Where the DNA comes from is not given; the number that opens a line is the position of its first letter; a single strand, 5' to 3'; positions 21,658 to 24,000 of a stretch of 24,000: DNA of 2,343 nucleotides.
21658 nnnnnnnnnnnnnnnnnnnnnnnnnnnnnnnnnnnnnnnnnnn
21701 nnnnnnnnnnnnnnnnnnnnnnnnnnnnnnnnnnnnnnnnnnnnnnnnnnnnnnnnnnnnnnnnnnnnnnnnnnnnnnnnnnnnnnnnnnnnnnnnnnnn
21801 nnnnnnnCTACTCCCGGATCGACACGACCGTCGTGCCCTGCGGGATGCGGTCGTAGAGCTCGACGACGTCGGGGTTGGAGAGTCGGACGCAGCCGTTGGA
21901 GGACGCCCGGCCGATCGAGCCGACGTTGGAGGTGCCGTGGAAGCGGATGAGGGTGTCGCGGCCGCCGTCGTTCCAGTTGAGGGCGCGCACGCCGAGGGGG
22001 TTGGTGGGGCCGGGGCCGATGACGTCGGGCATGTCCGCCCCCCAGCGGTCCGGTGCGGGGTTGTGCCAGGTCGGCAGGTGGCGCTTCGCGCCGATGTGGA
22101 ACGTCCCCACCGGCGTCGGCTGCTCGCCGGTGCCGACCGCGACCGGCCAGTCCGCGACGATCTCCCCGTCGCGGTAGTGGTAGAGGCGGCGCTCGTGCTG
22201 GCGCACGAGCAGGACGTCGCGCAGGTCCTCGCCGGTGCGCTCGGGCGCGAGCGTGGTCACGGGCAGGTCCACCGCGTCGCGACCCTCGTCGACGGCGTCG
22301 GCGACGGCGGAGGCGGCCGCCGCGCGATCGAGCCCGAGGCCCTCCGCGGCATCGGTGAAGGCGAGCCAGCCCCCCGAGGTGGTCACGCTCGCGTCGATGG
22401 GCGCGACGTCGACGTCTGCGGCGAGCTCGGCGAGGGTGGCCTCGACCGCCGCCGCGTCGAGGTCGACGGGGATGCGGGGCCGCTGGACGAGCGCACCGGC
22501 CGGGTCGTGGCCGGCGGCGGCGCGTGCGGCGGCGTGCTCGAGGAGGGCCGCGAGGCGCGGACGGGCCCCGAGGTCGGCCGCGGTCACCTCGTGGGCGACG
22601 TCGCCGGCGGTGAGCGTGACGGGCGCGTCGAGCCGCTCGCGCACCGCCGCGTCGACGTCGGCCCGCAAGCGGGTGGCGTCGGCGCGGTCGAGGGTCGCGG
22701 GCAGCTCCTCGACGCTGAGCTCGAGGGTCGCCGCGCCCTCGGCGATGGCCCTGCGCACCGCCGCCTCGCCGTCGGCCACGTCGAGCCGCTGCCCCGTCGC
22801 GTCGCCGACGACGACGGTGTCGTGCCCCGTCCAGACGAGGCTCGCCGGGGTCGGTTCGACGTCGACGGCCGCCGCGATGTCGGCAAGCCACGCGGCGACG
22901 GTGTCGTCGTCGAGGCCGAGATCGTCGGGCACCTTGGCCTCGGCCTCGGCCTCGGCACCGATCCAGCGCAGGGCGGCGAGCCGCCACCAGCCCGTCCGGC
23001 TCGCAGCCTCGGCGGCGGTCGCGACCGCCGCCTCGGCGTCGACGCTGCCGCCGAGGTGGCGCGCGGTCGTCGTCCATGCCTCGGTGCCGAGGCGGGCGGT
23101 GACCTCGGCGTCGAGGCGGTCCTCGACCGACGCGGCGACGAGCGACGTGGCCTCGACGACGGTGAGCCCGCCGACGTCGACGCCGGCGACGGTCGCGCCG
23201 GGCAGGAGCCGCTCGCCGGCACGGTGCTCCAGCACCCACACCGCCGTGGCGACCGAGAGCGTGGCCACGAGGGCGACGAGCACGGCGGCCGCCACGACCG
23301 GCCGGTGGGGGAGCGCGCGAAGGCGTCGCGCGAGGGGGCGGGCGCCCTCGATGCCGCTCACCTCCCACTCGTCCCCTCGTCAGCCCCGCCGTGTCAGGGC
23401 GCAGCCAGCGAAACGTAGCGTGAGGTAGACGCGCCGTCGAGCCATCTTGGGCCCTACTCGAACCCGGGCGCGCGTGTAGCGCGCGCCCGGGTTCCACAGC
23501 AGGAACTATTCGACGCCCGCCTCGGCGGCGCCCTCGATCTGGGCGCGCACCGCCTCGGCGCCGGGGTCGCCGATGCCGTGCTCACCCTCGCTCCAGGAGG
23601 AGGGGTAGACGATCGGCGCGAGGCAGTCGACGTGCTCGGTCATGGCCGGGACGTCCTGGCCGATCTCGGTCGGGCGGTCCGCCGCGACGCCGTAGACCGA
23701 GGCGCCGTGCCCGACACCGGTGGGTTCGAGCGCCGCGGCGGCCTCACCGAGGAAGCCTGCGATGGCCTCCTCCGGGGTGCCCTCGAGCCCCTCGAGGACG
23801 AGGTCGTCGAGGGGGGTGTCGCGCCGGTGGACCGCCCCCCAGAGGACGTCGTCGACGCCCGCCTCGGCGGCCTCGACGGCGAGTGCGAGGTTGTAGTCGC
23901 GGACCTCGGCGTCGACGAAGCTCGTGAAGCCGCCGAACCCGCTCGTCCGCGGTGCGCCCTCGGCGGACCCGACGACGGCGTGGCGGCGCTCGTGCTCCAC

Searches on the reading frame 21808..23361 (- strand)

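Call 6: search_protein_families(library=pfam, proteins=[window:21808-23361:-], max_evalue=0.01)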
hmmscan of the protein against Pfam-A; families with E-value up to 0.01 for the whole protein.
window:21808-23361:- (517 aa): 2 families
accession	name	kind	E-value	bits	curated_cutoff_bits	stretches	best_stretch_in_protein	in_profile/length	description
PF03734.19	YkuD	-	3.2e-24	86.6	23.4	1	382-513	2-145/146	L,D-transpeptidase catalytic domain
PF12229.13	PG_binding_4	-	1.7e-20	73.8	22.1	2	96-209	1-111/117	Putative peptidoglycan binding domain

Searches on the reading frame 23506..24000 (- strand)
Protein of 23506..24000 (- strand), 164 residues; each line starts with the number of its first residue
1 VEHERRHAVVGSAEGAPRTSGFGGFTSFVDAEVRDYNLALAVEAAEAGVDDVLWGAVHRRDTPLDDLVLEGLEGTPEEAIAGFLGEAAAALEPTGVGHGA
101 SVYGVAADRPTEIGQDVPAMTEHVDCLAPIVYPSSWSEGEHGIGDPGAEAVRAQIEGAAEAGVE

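Call 38: search_protein_families(library=pfam, proteins=[window:23506-24000:-], max_evalue=0.1)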
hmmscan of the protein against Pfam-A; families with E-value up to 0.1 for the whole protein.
window:23506-24000:- (164 aa): 1 family
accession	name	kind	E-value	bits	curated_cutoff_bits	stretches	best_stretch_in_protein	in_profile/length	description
PF13200.12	DUF4015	-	5.1e-26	91.9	27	1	24-151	113-245/313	Putative glycosyl hydrolase domain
